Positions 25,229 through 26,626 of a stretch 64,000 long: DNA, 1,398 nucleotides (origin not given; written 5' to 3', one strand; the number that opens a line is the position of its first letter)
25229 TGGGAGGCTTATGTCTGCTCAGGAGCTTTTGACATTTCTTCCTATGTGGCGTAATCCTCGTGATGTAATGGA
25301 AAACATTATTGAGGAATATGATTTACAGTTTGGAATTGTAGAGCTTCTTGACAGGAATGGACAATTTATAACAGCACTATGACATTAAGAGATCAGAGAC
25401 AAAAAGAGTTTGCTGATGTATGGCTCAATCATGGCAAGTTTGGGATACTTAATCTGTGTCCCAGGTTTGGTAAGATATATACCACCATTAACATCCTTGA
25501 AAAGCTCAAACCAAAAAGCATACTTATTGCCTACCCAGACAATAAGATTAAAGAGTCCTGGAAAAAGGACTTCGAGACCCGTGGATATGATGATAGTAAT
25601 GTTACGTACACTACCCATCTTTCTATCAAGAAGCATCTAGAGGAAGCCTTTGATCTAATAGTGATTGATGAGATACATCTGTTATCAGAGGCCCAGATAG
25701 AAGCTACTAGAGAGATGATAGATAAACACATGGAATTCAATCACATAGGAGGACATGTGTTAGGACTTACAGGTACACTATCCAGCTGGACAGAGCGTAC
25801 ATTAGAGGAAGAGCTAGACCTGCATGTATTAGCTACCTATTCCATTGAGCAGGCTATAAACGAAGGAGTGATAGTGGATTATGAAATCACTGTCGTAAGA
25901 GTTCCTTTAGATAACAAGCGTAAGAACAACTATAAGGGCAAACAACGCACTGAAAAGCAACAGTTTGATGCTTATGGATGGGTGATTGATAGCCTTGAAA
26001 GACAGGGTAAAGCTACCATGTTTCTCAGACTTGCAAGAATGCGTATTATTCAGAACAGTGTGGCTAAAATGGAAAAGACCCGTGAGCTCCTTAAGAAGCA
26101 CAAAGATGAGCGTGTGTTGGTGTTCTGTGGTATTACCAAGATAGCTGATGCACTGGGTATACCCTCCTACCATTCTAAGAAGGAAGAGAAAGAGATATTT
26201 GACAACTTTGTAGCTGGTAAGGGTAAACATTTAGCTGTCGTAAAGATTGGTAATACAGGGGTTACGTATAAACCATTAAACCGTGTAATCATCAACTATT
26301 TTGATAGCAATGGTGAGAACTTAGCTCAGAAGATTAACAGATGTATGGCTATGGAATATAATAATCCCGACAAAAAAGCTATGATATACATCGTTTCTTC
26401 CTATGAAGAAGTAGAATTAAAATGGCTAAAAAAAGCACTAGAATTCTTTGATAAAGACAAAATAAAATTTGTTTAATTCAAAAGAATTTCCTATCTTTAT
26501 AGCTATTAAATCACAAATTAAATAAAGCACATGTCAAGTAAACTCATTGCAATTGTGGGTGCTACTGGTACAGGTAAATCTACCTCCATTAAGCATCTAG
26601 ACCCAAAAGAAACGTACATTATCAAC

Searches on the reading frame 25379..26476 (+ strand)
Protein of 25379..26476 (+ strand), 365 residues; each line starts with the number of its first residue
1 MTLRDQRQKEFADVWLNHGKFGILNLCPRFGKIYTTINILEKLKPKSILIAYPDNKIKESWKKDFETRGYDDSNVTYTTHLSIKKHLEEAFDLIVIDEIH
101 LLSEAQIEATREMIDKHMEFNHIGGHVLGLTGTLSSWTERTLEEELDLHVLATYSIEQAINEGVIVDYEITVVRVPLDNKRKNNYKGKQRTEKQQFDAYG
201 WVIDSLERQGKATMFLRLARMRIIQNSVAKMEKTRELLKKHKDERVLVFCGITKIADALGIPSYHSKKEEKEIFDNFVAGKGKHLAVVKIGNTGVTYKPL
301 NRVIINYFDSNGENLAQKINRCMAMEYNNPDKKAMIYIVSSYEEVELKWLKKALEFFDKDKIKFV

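Call 29: search_protein_families(library=pfam, proteins=[window:25379-26476:+], max_evalue=0.001)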
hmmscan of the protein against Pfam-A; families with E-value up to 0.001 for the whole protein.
window:25379-26476:+ (365 aa): 3 families
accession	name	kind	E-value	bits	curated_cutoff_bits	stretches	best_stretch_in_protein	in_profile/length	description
PF00271.37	Helicase_C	-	4.2e-08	33.9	23.5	1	230-323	2-107/110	Helicase conserved C-terminal domain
PF04851.21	ResIII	-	6.7e-06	26.5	22.5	0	85-134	120-162/164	Type III restriction enzyme, res subunit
PF00270.35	DEAD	-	0.00012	22.3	26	1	51-139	79-165/167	DEAD/DEAH box helicase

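Call 38: search_protein_families(library=phrogs, proteins=[window:25379-26476:+], max_evalue=0.00001)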
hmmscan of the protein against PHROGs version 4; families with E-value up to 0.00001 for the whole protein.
window:25379-26476:+ (365 aa): 2 families
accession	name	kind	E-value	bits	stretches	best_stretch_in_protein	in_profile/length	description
phrog_16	-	DNA, RNA and nucleotide metabolism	1.3e-15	57.7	1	1-337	271-596/986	DNA helicase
phrog_62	-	DNA, RNA and nucleotide metabolism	4.7e-07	28.6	0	8-134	701-849/1881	DNA helicase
